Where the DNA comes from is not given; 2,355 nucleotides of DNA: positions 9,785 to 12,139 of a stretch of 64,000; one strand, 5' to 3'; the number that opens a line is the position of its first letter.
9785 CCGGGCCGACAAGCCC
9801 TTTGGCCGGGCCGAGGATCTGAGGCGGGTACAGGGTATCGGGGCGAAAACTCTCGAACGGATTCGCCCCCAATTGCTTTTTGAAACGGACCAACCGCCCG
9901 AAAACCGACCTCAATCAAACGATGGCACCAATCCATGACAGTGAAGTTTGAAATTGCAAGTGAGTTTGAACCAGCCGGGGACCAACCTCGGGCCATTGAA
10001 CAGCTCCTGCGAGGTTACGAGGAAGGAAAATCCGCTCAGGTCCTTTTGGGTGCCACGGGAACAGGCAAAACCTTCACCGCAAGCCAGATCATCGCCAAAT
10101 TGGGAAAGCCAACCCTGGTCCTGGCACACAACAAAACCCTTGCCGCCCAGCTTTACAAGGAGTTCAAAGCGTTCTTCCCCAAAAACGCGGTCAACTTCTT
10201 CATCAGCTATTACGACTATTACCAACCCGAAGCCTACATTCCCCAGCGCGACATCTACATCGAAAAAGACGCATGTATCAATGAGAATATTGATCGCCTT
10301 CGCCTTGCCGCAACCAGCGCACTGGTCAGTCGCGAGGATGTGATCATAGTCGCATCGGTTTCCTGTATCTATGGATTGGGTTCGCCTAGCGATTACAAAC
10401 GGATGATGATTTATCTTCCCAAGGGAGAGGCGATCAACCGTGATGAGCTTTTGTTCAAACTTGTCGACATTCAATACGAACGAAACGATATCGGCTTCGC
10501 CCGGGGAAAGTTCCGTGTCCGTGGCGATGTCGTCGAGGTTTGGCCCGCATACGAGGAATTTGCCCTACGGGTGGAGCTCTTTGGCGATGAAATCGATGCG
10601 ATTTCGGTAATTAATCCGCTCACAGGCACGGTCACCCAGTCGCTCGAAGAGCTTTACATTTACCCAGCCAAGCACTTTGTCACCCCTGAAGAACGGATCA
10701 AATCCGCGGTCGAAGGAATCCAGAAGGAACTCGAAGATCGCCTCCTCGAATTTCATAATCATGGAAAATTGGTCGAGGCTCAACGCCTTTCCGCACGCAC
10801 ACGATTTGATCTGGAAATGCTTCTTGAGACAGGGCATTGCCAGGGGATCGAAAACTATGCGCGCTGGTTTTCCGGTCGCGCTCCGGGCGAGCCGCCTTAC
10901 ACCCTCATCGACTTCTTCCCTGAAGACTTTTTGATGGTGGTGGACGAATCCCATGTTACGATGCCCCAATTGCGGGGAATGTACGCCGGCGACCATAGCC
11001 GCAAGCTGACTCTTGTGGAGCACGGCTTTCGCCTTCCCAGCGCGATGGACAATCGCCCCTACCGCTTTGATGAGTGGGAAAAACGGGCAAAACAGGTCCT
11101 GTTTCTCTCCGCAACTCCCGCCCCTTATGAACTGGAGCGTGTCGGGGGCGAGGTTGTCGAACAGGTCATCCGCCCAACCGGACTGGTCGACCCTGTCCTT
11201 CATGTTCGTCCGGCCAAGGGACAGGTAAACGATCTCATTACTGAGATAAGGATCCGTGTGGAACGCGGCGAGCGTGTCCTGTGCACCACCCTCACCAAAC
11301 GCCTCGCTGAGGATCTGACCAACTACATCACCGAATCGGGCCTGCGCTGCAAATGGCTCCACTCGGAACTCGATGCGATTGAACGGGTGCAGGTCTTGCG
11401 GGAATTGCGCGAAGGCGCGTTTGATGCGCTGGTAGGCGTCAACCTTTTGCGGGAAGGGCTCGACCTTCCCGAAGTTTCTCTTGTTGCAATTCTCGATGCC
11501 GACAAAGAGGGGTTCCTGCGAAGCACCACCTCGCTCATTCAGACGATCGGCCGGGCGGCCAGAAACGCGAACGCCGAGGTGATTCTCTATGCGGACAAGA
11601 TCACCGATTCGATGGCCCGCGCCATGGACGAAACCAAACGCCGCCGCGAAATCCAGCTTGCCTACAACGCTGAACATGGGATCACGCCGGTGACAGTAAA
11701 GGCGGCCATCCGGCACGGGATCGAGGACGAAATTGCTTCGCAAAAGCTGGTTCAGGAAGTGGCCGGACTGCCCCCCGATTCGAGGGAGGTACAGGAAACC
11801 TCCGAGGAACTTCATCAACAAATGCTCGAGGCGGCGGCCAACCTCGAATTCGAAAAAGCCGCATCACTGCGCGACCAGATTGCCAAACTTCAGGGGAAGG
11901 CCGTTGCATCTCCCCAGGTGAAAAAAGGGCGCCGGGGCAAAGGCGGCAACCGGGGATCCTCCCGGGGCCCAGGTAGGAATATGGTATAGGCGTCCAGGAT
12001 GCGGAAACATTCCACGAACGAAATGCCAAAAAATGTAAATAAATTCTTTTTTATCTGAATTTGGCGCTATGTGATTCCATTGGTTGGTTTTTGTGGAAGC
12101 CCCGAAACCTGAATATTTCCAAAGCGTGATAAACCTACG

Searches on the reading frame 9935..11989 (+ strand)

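Call 75: search_protein_families(library=pfam, proteins=[window:9935-11989:+], max_evalue=0.00001)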
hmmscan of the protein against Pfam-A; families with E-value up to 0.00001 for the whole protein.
window:9935-11989:+ (684 aa): 6 families
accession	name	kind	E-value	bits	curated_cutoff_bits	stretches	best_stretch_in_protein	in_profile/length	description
PF17757.6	UvrB_inter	-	2.4e-33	114.5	22.9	1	160-248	2-91/91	UvrB interaction domain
PF12344.14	UvrB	-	2.5e-22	78.9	27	1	551-592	1-42/43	Ultra-violet resistance protein B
PF00271.37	Helicase_C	-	4.7e-19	69.1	23.5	1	433-544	5-109/110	Helicase conserved C-terminal domain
PF04851.21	ResIII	-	2.7e-13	50.6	22.5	1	12-109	3-104/164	Type III restriction enzyme, res subunit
PF02151.25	UVR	-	2.5e-09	37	21.5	1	624-654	5-35/36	UvrB/uvrC motif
PF00270.35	DEAD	-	4.3e-08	33.5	26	0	17-86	4-76/167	DEAD/DEAH box helicase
